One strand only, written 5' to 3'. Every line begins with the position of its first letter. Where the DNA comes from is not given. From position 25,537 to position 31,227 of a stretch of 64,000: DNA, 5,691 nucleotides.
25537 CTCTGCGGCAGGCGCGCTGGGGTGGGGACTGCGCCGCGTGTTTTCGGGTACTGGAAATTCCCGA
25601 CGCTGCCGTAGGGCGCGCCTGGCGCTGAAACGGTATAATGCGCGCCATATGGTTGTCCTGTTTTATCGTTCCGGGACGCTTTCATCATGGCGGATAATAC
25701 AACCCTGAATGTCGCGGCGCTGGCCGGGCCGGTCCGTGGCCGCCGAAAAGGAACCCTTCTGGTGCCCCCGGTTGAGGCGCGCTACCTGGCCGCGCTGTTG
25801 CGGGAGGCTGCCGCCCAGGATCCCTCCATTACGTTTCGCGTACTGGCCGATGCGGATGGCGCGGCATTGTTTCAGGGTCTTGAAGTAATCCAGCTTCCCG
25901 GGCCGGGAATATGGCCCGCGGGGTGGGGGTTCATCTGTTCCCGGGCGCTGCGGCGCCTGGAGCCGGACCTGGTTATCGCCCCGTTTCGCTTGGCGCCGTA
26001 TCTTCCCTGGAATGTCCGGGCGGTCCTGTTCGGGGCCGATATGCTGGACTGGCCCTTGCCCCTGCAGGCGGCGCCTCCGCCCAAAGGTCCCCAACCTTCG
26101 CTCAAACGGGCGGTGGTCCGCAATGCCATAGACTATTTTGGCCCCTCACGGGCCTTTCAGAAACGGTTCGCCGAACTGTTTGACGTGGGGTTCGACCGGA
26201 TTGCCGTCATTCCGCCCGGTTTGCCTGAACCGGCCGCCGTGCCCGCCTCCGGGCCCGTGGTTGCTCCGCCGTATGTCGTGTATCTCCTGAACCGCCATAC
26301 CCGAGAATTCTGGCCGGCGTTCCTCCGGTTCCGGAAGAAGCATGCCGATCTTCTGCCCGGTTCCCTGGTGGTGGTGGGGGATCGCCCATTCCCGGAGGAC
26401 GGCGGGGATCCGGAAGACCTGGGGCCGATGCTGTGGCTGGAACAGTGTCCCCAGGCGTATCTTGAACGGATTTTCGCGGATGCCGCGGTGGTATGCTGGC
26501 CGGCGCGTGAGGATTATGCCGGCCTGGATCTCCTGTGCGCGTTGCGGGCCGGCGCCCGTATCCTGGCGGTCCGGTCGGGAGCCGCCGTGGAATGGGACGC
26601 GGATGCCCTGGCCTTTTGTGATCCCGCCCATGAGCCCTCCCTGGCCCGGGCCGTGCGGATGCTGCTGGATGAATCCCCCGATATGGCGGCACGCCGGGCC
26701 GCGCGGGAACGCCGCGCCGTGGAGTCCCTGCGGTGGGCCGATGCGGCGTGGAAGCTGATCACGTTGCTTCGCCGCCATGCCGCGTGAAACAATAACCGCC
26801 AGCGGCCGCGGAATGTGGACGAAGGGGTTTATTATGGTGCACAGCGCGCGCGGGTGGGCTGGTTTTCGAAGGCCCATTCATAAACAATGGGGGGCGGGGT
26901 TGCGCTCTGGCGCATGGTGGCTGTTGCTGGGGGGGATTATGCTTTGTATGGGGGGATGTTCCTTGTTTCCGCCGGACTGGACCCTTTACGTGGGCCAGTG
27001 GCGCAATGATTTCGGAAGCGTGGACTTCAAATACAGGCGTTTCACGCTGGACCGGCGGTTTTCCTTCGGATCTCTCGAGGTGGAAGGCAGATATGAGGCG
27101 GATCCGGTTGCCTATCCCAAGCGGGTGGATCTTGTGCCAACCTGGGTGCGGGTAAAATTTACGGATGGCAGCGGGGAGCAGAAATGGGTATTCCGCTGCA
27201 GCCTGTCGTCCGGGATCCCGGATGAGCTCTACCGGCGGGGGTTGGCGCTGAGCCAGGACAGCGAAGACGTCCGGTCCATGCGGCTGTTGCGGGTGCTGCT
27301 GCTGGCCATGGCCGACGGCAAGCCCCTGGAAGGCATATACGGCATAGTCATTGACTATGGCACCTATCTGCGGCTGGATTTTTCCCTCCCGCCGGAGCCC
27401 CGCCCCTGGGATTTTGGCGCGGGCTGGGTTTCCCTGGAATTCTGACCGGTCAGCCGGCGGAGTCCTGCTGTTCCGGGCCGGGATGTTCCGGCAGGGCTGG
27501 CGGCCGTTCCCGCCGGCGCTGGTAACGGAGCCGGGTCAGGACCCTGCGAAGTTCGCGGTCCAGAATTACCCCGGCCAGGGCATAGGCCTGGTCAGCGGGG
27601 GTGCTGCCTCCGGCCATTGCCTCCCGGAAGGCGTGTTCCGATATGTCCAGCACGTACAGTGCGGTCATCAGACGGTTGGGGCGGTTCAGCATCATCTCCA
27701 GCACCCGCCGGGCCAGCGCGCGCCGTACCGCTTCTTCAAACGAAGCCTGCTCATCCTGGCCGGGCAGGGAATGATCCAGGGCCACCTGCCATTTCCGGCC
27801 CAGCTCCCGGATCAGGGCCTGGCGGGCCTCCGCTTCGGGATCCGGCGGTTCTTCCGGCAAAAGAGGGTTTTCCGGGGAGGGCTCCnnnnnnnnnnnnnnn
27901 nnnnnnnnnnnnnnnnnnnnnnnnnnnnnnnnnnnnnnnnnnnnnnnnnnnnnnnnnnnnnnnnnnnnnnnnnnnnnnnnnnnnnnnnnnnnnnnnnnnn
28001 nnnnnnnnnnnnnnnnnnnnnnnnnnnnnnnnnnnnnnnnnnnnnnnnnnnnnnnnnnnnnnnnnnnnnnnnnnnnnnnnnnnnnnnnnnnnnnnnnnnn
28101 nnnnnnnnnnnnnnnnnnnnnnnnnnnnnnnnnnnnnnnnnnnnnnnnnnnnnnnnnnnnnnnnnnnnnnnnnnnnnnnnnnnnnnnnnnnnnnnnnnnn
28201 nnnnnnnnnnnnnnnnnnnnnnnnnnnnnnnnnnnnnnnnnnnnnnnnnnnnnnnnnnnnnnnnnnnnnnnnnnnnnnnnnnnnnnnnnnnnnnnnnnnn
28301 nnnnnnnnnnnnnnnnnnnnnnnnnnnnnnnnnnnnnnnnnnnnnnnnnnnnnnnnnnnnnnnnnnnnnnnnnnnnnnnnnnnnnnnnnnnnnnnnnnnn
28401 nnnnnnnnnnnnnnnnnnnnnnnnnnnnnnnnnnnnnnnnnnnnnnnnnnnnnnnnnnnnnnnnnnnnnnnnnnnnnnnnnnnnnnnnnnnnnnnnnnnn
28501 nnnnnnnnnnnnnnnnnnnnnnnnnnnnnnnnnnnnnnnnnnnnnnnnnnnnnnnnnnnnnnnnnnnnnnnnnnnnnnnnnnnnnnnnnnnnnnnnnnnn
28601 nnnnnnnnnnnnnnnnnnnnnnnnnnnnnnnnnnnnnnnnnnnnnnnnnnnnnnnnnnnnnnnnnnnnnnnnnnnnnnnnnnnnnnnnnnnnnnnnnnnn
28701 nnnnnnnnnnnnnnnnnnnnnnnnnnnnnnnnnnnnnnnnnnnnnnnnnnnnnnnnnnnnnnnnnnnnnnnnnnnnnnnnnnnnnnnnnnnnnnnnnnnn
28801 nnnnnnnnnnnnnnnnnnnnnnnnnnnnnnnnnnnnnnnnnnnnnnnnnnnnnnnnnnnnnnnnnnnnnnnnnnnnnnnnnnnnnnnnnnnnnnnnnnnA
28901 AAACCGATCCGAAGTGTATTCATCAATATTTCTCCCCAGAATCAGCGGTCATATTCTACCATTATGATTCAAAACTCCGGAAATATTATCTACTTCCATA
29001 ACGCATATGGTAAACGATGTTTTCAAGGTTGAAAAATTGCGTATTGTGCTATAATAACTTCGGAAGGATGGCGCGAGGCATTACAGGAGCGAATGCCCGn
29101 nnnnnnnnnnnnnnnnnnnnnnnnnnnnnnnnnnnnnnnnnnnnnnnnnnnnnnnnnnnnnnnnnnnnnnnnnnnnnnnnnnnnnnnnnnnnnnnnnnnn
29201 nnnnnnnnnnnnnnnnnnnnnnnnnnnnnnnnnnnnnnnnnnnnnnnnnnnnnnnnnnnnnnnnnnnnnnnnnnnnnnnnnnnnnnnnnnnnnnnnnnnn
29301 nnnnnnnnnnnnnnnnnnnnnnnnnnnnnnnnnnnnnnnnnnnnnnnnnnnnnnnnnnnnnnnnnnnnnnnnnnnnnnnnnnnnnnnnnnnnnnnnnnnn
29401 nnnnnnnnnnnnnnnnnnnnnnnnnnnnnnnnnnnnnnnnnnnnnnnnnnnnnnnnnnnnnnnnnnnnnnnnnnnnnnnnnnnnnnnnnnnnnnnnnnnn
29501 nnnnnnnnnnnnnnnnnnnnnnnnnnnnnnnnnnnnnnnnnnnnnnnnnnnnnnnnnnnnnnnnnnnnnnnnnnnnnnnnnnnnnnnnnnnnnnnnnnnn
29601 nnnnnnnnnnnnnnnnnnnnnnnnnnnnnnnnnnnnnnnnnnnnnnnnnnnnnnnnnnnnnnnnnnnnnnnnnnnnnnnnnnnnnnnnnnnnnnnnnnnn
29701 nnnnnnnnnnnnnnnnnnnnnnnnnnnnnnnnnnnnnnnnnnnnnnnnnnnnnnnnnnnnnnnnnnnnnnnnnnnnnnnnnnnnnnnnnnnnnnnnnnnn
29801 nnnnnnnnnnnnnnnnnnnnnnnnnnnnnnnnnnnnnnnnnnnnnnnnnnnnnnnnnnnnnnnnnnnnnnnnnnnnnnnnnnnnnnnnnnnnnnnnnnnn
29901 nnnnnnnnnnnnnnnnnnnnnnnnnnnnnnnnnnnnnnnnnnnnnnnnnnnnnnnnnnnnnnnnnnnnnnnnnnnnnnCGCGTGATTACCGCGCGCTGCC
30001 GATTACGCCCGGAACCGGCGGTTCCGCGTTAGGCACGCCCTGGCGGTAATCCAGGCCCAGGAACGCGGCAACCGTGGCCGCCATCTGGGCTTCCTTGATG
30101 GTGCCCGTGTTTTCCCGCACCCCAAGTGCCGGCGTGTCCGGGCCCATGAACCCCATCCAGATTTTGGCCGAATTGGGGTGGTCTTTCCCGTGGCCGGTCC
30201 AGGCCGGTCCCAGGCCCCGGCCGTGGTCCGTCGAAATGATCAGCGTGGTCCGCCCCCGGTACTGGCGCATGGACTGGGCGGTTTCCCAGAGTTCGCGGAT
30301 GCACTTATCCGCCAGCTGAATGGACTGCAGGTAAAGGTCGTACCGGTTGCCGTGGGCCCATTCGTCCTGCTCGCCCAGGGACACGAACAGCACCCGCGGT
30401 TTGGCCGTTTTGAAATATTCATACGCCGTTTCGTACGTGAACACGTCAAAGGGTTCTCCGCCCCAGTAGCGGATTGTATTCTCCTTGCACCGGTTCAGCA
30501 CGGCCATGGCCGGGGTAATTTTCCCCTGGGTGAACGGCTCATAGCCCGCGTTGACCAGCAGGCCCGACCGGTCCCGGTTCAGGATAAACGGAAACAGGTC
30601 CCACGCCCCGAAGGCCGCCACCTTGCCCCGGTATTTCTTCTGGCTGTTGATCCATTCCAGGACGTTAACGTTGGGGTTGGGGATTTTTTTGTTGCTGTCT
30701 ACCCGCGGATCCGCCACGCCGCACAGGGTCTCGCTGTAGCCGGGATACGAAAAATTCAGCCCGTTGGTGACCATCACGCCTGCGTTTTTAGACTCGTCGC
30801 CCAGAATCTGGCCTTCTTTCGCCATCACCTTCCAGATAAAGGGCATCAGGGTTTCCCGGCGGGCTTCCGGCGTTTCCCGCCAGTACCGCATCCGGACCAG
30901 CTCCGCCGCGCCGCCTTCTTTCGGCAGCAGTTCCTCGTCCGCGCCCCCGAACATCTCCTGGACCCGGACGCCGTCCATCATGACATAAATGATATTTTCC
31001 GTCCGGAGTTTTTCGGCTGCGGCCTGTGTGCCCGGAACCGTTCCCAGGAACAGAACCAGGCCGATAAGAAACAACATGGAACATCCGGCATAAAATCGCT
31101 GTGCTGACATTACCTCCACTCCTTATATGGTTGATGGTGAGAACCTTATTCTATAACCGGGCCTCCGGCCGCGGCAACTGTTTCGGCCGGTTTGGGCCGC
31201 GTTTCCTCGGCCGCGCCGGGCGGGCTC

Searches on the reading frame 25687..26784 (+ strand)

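Call 57: search_protein_families(library=pfam, proteins=[window:25687-26784:+], max_evalue=0.001)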
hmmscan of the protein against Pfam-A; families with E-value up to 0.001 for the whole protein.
window:25687-26784:+ (366 aa): 1 family
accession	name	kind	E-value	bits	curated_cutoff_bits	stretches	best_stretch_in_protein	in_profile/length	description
PF13439.12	Glyco_transf_4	-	0.0003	21.3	28.5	0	32-179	6-166/170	Glycosyltransferase Family 4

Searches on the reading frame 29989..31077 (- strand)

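Call 57: search_protein_families(library=pfam, proteins=[window:29989-31077:-], max_evalue=0.001)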
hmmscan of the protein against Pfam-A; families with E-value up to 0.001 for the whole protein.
window:29989-31077:- (363 aa): 3 families
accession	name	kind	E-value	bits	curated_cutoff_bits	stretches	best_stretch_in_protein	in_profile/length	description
PF01663.27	Phosphodiest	-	6.2e-05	23.2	23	1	79-286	91-220/342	Type I phosphodiesterase / nucleotide pyrophosphatase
PF00884.28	Sulfatase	-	7.7e-05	22.6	25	1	130-298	74-256/301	Sulfatase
PF01676.23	Metalloenzyme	-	0.00014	21.9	24.3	1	216-286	136-201/252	Metalloenzyme superfamily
